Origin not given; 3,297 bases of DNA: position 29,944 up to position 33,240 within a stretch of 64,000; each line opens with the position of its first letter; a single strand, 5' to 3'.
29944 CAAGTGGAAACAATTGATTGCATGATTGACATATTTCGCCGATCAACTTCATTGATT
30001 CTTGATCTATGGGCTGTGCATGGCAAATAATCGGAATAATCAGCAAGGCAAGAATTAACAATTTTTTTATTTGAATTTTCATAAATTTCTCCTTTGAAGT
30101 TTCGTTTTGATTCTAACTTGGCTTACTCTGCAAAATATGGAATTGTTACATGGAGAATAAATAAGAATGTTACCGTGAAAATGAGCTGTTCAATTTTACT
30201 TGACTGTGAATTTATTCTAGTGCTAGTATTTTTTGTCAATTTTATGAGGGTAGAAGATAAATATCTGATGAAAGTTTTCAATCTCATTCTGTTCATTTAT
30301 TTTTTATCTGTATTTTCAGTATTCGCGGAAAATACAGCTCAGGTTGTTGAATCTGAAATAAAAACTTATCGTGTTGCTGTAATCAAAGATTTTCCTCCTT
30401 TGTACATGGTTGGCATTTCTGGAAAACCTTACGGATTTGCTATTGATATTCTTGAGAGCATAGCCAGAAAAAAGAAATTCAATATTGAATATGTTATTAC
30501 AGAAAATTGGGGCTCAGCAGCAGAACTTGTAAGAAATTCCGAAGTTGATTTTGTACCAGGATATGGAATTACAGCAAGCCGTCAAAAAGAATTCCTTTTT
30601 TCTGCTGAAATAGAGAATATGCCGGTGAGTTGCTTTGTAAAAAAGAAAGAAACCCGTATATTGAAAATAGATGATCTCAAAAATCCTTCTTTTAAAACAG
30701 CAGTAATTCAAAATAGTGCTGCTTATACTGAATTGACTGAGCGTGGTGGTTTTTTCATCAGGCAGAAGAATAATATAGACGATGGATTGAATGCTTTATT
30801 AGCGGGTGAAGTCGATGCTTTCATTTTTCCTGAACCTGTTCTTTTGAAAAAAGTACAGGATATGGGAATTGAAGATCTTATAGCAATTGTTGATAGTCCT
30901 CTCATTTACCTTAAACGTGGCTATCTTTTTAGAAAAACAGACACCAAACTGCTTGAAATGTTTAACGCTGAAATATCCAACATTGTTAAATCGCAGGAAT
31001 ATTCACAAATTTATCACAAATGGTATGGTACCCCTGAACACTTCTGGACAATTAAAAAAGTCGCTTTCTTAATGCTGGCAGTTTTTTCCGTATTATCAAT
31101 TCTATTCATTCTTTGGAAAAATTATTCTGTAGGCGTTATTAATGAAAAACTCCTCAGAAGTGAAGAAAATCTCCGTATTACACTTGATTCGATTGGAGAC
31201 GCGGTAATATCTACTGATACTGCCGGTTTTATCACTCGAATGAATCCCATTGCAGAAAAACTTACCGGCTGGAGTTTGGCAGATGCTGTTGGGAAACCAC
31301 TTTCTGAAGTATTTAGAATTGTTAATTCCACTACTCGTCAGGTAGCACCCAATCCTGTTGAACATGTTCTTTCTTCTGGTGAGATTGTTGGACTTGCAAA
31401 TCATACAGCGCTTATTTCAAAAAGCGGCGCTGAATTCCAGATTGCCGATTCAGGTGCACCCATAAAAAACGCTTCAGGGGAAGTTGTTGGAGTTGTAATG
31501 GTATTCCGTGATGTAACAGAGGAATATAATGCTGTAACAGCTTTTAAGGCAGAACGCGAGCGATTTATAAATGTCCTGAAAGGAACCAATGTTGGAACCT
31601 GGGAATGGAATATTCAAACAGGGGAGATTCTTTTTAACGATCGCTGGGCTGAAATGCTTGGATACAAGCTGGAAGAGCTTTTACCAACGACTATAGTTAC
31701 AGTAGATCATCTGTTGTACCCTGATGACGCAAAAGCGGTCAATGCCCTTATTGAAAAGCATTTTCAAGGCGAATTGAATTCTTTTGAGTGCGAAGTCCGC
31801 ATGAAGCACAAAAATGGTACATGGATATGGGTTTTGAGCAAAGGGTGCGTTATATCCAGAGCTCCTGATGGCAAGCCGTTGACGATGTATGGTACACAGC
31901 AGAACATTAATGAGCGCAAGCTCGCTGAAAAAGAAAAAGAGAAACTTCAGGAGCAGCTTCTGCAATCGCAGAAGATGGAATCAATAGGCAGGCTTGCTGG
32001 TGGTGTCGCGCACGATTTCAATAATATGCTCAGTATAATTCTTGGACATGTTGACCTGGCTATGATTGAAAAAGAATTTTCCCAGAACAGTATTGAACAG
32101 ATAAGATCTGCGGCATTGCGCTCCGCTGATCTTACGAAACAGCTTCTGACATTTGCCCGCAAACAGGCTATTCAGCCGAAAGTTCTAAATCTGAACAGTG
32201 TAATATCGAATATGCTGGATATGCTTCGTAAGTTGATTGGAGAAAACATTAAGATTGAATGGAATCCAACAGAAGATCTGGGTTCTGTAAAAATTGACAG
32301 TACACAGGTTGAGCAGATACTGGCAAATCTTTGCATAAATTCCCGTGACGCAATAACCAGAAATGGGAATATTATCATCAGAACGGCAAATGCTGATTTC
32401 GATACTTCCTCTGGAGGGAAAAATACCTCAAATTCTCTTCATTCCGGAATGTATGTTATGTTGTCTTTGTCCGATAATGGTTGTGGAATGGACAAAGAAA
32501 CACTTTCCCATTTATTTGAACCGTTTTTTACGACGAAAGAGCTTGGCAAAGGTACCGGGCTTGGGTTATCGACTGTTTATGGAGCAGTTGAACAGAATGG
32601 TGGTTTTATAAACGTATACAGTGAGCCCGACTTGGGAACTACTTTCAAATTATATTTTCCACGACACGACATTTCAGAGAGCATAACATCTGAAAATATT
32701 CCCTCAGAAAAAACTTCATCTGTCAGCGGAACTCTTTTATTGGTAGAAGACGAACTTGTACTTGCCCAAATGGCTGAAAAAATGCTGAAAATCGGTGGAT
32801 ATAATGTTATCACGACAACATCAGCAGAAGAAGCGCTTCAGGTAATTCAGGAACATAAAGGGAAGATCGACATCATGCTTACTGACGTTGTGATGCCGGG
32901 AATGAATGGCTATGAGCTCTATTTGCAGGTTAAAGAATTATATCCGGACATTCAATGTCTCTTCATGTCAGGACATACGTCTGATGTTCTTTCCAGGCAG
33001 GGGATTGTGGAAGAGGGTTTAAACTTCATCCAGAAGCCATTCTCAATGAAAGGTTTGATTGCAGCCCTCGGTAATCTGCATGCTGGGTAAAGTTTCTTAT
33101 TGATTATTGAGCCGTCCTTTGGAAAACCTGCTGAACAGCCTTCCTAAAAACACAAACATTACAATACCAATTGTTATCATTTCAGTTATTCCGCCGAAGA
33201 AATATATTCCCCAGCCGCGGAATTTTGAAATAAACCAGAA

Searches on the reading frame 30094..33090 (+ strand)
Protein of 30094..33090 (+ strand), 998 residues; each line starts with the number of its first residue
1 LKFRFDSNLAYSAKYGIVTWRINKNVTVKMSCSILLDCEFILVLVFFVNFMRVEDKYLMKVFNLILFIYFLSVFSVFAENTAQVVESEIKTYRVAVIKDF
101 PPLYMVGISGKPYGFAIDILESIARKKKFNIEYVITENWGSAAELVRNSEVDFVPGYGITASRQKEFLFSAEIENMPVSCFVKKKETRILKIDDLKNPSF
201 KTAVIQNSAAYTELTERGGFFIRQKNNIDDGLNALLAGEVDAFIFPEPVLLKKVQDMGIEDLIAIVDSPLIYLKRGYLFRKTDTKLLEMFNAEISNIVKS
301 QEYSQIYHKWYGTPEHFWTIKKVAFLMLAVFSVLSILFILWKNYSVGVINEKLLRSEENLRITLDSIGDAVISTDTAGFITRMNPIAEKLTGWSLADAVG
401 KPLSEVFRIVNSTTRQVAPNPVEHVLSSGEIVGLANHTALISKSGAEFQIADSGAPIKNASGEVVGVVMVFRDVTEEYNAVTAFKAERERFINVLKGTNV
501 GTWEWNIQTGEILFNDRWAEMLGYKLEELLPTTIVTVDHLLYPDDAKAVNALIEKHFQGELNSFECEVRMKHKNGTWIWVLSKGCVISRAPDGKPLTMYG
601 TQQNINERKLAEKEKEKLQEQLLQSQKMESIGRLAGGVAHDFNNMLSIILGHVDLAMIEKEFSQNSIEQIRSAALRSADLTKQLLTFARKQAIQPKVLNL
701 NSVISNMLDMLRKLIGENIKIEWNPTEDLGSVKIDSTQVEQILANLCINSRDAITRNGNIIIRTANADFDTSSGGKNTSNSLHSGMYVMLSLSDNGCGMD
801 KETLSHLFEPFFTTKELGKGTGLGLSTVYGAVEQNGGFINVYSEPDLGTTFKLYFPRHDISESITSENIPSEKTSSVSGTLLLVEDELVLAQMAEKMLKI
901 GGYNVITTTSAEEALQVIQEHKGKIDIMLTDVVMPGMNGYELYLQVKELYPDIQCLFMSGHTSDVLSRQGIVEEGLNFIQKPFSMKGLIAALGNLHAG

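Call 10: search_protein_families(library=ncbifam, proteins=[window:30094-33090:+], max_evalue=0.00001)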
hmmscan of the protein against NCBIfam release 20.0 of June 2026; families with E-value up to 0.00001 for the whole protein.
window:30094-33090:+ (998 aa): 114 families (the best 25 are shown)
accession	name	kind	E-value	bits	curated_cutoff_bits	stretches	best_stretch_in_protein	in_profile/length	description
NF046020.1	HisKinCckABruc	equivalog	3e-114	382.7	1000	1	613-991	462-862/868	cell cycle histidine kinase CckA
NF010076.0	PRK13557.1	subfamily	6e-108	361.6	631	1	512-989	56-526/540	histidine kinase famiy protein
NF046026.1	HisKinCckACaul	equivalog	2.6e-94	316.7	1000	1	614-988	285-668/678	cell cycle histidine kinase CckA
NF010411.0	PRK13837.1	equivalog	6.8e-78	262.5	647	1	607-992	426-808/828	two-component system VirA-like sensor kinase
NF008468.0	PRK11360.1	equivalog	3.6e-63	213.9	646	2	614-859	379-610/616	two-component system sensor histidine kinase AtoS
NF052573.1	HisKinEspAMyxo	equivalog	1.2e-59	202.2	1400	3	614-961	367-715/755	serine histidine kinase EspA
NF007298.0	PRK09776.1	equivalog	2.6e-50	171.3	1135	2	345-477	542-673/1111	diguanylate cyclase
NF052574.1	HisKinEspCMyxo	equivalog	8.4e-50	169.7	1200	1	512-991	311-778/785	serine histidine kinase EspC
NF047466.1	hybrid_RR_LvrB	exception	2.7e-38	132.1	500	1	605-857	126-376/377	hybrid histidine kinase/response regulator LvrB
TIGR02956.1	TMAO_torS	equivalog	3.6e-33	114.7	676.5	1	692-994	531-818/967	TMAO reductase system sensor histidine kinase/response regulator TorS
NF007688.0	PRK10364.1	equivalog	4.1e-32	111.5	479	1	612-857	221-451/460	two-component system sensor histidine kinase ZraS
NF041777.1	sens_FixL_Rhizob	equivalog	6.9e-32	110.7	850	2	617-857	248-481/485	sensor protein FixL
TIGR00229.1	sensory_box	domain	1.3e-30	106.1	22.9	2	355-481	2-123/126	PAS domain S-box protein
NF038348.1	T2SS_HK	subfamily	7e-30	104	450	1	651-856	386-572/574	histidine kinase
NF008302.0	PRK11091.1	equivalog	1.5e-25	89.5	838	1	689-994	347-641/779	aerobic respiration two-component sensor histidine kinase ArcB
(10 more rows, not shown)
